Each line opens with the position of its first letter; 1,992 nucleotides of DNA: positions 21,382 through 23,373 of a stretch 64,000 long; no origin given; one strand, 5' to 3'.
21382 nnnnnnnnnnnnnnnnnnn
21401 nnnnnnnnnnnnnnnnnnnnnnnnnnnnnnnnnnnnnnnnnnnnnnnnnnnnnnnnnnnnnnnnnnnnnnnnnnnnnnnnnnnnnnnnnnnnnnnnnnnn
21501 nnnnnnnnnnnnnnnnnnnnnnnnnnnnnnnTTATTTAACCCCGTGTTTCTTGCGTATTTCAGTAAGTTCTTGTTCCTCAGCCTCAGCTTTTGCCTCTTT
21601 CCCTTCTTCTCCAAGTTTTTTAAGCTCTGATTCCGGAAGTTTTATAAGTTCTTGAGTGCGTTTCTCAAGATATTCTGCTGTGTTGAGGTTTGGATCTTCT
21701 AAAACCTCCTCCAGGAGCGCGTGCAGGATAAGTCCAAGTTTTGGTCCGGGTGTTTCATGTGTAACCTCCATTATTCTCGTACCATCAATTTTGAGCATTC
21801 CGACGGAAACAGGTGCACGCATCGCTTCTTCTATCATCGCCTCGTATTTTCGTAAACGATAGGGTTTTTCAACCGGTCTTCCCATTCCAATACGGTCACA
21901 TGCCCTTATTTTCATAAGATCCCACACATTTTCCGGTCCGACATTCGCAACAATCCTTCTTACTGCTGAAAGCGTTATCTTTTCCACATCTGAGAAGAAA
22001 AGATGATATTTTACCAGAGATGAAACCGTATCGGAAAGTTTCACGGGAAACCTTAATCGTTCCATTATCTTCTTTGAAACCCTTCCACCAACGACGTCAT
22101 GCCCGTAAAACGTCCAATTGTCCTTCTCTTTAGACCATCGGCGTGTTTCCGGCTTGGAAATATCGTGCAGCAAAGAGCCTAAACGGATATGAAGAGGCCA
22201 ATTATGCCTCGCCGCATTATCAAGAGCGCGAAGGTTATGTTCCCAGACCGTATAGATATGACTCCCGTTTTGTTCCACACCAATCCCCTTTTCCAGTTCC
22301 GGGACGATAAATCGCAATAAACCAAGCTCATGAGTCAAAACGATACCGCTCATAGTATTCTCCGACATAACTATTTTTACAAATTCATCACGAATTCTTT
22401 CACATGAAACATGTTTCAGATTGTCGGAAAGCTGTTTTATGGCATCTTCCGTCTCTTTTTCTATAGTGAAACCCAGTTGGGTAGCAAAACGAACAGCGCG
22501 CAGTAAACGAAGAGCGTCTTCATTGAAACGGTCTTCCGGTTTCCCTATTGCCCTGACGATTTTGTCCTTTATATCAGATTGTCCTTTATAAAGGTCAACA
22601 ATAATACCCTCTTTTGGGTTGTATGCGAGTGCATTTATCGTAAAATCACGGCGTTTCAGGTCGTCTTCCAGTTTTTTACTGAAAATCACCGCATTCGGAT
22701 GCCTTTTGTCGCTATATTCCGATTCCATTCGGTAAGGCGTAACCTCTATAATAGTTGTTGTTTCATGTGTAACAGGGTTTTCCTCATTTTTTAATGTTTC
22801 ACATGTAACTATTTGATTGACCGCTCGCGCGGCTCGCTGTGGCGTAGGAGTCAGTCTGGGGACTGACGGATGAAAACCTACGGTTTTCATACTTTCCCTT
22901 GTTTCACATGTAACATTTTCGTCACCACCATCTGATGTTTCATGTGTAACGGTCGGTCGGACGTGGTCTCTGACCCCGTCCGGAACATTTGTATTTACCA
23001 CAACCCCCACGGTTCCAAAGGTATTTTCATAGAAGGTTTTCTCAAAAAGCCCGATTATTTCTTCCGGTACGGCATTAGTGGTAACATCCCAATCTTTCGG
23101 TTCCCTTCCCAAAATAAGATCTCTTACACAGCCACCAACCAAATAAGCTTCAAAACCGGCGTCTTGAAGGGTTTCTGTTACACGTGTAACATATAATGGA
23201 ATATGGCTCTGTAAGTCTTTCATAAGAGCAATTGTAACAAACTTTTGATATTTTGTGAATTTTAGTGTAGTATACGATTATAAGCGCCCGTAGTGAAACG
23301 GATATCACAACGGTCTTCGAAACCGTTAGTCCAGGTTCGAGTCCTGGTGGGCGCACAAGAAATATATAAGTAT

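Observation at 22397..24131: A 14-bp palindrome GTTWCA-N2-TGWAAC occurs seven times within 1.75 kb, including at the cca start and upstream of yraN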

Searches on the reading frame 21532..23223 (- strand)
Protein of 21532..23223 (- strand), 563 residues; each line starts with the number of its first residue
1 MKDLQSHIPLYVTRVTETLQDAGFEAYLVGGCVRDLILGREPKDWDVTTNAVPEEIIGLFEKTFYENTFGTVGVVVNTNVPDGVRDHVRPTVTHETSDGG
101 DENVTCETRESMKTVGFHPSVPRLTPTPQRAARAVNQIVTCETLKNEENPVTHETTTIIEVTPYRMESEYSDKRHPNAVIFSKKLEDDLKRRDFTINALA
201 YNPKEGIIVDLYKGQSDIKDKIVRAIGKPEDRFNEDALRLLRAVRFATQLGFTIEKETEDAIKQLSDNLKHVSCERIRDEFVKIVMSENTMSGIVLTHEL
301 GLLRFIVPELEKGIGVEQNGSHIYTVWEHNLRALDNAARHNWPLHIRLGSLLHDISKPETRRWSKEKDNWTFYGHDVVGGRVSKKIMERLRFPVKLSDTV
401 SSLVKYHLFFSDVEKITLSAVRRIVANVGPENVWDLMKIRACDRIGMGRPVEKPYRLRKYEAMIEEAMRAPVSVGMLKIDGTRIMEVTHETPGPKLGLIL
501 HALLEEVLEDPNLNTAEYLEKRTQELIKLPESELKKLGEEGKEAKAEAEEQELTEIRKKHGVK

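Call 8: search_protein_families(library=pfam, proteins=[window:21532-23223:-], max_evalue=0.01)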
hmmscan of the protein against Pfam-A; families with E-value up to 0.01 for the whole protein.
window:21532-23223:- (563 aa): 4 families
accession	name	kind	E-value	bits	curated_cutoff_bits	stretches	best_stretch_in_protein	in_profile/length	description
PF01743.26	PolyA_pol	-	8.1e-36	123.6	23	2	149-224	51-126/126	Poly A polymerase head domain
PF12627.12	PolyA_pol_RNAbd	-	1.3e-18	66.9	22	1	251-311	1-61/64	Probable RNA and SrmB- binding site of polymerase A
PF01966.28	HD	-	6.7e-09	36.5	22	1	326-419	1-103/116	HD domain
PF13735.12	tRNA_NucTran2_2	-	0.00034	21.1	27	1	475-520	101-146/149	tRNA nucleotidyltransferase domain 2 putative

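Call 9: find_homologous_proteins(query=window:21532-23223:-)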
Query window:21532-23223:- (563 aa): 8000 proteins with E <= 0.001 among 8000 candidates; the best 120 are listed.
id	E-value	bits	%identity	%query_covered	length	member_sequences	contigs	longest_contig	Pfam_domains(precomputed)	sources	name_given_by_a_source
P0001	0.0e+0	1129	89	100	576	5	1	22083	PF01743.27,PF12627.13,PF01966.29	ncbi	-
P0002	0.0e+0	1100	87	100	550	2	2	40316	PF01743.27,PF12627.13,PF01966.29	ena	-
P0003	1.8e-283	959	75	84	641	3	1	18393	PF01743.27,PF12627.13,PF01966.29,PF13735.13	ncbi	ncbi:MAG: CCA tRNA nucleotidyltransferase [Candidatus Paceibacterota bacterium]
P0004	2.7e-282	955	88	72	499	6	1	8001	PF01743.27,PF12627.13,PF01966.29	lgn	-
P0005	2.0e-270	916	73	100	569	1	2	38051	PF01743.27,PF12627.13,PF01966.29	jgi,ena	jgi:poly(A) polymerase/tRNA nucleotidyltransferase (CCA-adding enzyme)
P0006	1.9e-267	906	73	100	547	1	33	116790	PF01743.27,PF12627.13,PF01966.29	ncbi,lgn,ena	-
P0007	1.6e-266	903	70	100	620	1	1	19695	PF01743.27,PF12627.13,PF01966.29,PF13735.13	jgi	jgi:poly(A) polymerase/tRNA nucleotidyltransferase (CCA-adding enzyme)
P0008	1.3e-263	893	71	100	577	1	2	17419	PF01743.27,PF12627.13,PF01966.29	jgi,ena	jgi:poly(A) polymerase/tRNA nucleotidyltransferase (CCA-adding enzyme)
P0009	1.3e-263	893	71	100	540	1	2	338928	PF01743.27,PF12627.13,PF01966.29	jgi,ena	jgi:putative nucleotidyltransferase with HDIG domain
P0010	4.0e-260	882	70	100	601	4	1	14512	PF01743.27,PF12627.13,PF01966.29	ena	-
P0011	3.0e-259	879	69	100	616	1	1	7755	PF01743.27,PF12627.13,PF01966.29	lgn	-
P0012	1.7e-254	863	71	100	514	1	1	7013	PF01743.27,PF12627.13,PF01966.29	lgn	-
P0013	4.6e-239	812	65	100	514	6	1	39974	PF01743.27,PF12627.13,PF01966.29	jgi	jgi:putative nucleotidyltransferase with HDIG domain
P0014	7.8e-239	812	65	100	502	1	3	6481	PF01743.27,PF12627.13,PF01966.29,PF13735.13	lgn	-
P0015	5.8e-238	809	67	100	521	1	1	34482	PF01743.27,PF12627.13,PF01966.29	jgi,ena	-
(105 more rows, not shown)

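Call 13: find_encoding_contigs(protein=P0001, flank=10000, max_places=2)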
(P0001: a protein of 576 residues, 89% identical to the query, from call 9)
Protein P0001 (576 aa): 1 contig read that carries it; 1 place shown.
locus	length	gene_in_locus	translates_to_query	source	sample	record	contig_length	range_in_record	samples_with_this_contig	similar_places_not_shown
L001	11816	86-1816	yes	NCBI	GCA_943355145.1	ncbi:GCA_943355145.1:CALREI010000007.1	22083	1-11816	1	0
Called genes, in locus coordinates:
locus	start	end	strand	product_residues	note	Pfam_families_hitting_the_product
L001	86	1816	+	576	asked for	PF01743:PolyA_pol, PF12627:PolyA_pol_RNAbd, PF01966:HD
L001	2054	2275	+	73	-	PF03693:ParD_antitoxin (weak)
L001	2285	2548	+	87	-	PF05015:HigB-like_toxin (weak)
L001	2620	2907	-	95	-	-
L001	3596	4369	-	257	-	PF03372:Exo_endo_phos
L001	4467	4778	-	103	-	-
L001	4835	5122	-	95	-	-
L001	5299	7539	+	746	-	PF01138:RNase_PH, PF03725:RNase_PH_C (weak), PF01138:RNase_PH, PF00013:KH_1, PF00575:S1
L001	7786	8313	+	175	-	-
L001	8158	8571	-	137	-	-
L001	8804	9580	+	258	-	PF01978:TrmB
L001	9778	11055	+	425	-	-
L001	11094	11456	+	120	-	PF01258:zf-dskA_traR (weak)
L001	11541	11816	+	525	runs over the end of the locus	PF00004:AAA (faint), PF13541:ChlI, PF00493:MCM, PF00158:Sigma54_activat (weak), PF01078:Mg_chelatase, PF20030:bpMoxR (faint), PF07728:AAA_5, PF13335:Mg_chelatase_C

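Call 14: find_encoding_contigs(protein=P0005, flank=10000, max_places=2)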
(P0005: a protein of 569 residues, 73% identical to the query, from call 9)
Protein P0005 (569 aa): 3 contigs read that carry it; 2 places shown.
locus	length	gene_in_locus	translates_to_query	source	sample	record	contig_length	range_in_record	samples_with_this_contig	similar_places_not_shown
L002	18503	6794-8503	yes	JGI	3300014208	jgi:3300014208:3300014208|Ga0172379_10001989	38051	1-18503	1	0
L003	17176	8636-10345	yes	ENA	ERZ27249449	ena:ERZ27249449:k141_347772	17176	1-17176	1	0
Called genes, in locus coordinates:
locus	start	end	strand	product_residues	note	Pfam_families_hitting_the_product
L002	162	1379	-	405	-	PF18915:DUF5667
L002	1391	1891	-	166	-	PF04542:Sigma70_r2, PF04545:Sigma70_r4 (weak), PF08281:Sigma70_r4_2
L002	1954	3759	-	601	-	PF00664:ABC_membrane, PF00005:ABC_tran, PF02463:SMC_N (faint)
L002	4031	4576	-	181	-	PF02021:UPF0102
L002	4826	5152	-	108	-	-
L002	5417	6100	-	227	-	-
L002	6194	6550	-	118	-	-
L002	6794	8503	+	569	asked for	PF01743:PolyA_pol, PF12627:PolyA_pol_RNAbd, PF01966:HD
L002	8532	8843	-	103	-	-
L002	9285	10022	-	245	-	PF01978:TrmB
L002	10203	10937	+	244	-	-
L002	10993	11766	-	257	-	PF03372:Exo_endo_phos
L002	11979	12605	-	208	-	PF13328:HD_4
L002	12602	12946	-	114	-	-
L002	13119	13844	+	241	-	PF01978:TrmB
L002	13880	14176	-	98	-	-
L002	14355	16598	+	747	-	PF01138:RNase_PH, PF03725:RNase_PH_C (weak), PF01138:RNase_PH, PF00013:KH_1, PF07650:KH_2 (weak), PF00575:S1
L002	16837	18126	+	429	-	-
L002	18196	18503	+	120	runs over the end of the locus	PF01258:zf-dskA_traR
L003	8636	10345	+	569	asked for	PF01743:PolyA_pol, PF12627:PolyA_pol_RNAbd, PF01966:HD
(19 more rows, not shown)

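Call 15: find_encoding_contigs(protein=P0007, flank=10000, max_places=2)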
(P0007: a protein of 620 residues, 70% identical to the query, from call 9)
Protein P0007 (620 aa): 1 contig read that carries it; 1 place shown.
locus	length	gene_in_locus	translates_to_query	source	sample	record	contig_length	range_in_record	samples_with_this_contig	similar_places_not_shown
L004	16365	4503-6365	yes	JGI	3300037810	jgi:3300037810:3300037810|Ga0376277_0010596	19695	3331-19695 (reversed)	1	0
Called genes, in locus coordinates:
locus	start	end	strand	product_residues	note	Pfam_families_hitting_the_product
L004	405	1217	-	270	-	-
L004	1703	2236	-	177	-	PF02021:UPF0102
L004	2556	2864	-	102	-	-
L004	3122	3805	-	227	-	PF25787:HTH_SB (faint)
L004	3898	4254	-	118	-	PF11086:DUF2878 (weak)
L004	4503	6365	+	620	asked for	PF01743:PolyA_pol, PF12627:PolyA_pol_RNAbd, PF01966:HD, PF13735:tRNA_NucTran2_2 (weak)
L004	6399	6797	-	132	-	-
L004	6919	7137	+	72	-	PF03693:ParD_antitoxin (weak)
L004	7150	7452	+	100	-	-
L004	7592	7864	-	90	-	-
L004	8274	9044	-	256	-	PF03372:Exo_endo_phos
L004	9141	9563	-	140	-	-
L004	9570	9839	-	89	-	-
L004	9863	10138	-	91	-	-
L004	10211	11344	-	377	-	PF13173:AAA_14, PF13401:AAA_22 (faint), PF13635:DUF4143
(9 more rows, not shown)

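Call 32: find_related_loci(query=A1, collection=genome_contigs, flank=10000)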
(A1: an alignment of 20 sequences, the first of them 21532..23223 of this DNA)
Query A1 (563 aa) in genome_contigs; peptide patterns used: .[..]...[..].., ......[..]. (x = any residue, [..] = any of these).
600 stretches matched a pattern (row limit reached: there are more); 597 encode a relative of the query (tblastn E <= 1e-3); the best 80 are kept; 80 distinct loci.
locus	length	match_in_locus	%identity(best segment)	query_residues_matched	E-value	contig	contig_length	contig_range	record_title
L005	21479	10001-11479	64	1-563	0e+0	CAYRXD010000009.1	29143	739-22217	MAG TPA_asm: uncultured Candidatus Saccharibacteria bacterium isolate binchicken_co125_168 genome assembly, contig: NODE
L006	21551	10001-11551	58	7-562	0e+0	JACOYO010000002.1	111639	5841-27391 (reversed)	MAG: Parcubacteria group bacterium isolate NC_groundwater_181_Ag_S-0.1um_44_14 S4_GD2017_2_S1_scaffold_59, whole genome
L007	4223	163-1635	55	8-563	0e+0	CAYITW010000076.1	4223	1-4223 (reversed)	MAG TPA_asm: uncultured Candidatus Saccharibacteria bacterium isolate ERP119705_co5_455 genome assembly, contig: NODE_30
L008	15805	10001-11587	55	2-562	0e+0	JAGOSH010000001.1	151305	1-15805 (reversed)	MAG: Candidatus Paceibacterota bacterium isolate Gw_Eff_bin_313 Gw_Eff_94_length_151305_cov_41.762776, whole genome shot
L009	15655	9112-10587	67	4-563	0e+0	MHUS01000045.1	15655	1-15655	MAG: Candidatus Yonathbacteria bacterium RIFCSPHIGHO2_01_FULL_51_10 rifcsphigho2_01_scaffold_8544, whole genome shotgun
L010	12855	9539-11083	54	5-562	0e+0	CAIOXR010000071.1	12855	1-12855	uncultured bacterium isolate AM-2014-D8_bin-0749 genome assembly, contig: bin-0749:071/110, whole genome shotgun sequenc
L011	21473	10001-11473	67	8-563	0e+0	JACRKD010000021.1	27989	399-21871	MAG: Candidatus Vogelbacteria bacterium isolate NC_groundwater_1846_Pr3_B-0.1um_43_16 SR-2_scaffold_141_1803032, whole g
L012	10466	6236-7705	57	1-562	0e+0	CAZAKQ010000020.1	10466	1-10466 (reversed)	MAG TPA_asm: uncultured Candidatus Saccharibacteria bacterium isolate SRP200020_co3_82 genome assembly, contig: NODE_893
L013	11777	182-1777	53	8-563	0e+0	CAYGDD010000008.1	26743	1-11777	MAG TPA_asm: uncultured Candidatus Saccharibacteria bacterium isolate ERP113451_co3_86 genome assembly, contig: NODE_123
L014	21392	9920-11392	66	1-563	0e+0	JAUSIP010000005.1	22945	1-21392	MAG: bacterium isolate E14_metabat.bin.256 E14_k141_1683471, whole genome shotgun sequence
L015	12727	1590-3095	56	5-562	0e+0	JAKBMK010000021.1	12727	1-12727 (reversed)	MAG: bacterium isolate FK3.bin58 NODE_9937_length_12727_cov_2.057063, whole genome shotgun sequence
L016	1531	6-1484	53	12-563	0e+0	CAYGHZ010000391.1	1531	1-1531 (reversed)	MAG TPA_asm: uncultured Candidatus Marinamargulisbacteria bacterium isolate ERP113451_co3_195 genome assembly, contig: N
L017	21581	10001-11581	53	8-562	0e+0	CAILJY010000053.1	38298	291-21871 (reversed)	uncultured bacterium isolate Loclat_bin-15745 genome assembly, contig: bin-15745:53/86, whole genome shotgun sequence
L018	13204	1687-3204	53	11-562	0e+0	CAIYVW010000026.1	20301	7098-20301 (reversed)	uncultured bacterium isolate AlinenLipids_bin-9791 genome assembly, contig: bin-9791:26/52, whole genome shotgun sequenc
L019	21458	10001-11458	70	6-563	0e+0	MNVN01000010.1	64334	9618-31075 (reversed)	MAG: Candidatus Nomurabacteria bacterium CG1_02_43_90 cg1_0.2_scaffold_196_c, whole genome shotgun sequence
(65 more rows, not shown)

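Call 61: search_solved_structures(query=window:21532-23223:-, max_evalue=1e-10, show_alignments=2)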
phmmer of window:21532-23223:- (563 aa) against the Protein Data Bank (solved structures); distinct sequences matched with E-value up to 1e-10: 20.
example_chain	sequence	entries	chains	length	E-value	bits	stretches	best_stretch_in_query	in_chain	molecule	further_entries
6ibp_A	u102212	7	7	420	7.3e-46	159.8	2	159-306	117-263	CCA-adding enzyme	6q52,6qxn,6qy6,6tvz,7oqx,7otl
7otr_A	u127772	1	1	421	7.3e-46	159.8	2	159-306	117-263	CCA-adding protein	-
1miv_A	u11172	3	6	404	1.2e-43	152.5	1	158-306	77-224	tRNA CCA-adding enzyme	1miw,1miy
3aqm_A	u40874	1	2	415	3.4e-35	124.6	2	184-312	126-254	Poly(A) polymerase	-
3aqk_A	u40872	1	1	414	1.6e-34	122.4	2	184-312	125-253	Poly(A) polymerase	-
3aql_A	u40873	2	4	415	1.6e-34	122.4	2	184-312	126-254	Poly(A) polymerase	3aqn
3wfo_A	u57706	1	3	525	1.7e-26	95.9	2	156-335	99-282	Poly A polymerase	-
3wfp_A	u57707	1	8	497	5.6e-23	84.3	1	156-335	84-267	Poly A polymerase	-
3wfr_E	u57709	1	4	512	6.1e-23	84.2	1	156-335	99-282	Poly A polymerase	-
3wfq_E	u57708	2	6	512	6.1e-23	84.2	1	156-335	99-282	Poly A polymerase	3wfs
3h37_A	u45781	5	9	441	4.3e-18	68.2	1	160-310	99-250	TRNA nucleotidyl transferase-related protein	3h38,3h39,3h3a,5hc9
9ns2_A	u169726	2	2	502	1.4e-17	66.4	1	167-311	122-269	tRNA nucleotidyltransferase cca1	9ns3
4x4w_A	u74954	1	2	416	2.5e-17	65.6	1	159-306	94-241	CCA tRNA nucleotidyltransferase 1, mitochondrial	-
8cbm_E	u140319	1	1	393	3e-17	65.4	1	159-306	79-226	CCA tRNA nucleotidyltransferase 1, mitochondrial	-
1ou5_A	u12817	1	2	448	3.3e-17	65.2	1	159-306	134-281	tRNA CCA-adding enzyme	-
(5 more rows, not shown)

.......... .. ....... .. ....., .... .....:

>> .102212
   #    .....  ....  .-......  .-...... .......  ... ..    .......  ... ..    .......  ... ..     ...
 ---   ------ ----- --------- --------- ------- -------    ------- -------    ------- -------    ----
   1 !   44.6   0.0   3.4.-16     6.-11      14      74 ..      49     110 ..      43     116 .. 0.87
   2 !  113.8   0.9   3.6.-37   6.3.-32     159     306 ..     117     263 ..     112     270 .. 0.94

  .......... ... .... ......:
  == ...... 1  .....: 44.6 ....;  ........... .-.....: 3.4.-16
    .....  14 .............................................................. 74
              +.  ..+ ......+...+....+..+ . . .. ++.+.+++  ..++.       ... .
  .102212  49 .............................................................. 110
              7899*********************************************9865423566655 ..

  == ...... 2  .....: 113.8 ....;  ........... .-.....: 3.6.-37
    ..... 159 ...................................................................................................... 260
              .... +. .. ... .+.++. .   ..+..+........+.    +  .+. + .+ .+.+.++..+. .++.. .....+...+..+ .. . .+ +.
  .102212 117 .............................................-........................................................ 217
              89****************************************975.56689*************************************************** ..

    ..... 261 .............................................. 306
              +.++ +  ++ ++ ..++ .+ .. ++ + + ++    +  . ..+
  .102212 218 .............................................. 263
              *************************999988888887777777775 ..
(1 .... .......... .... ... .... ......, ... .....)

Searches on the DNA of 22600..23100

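Call 20: search_rna_families(source=window, start=22600, end=23100, threshold=evalue, max_evalue=10)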
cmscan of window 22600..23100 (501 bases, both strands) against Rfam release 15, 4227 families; matches with E-value up to 10: 3.
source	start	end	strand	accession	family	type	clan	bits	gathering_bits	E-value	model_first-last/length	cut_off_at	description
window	22758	22811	-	RF01666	rox2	Cis-reg;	-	19.8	55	0.99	1-71/71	no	Drosophila rox2 ncRNA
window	22604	22677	-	RF01098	RF_site9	Cis-reg; frameshift_element;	-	15.2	70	5.7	1-50/50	no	Gag/pro ribosomal frameshift site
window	22952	22990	+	RF03624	mir-5345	Gene; miRNA;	-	14.1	95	6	22-60/76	no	mir-5345 microRNA precursor family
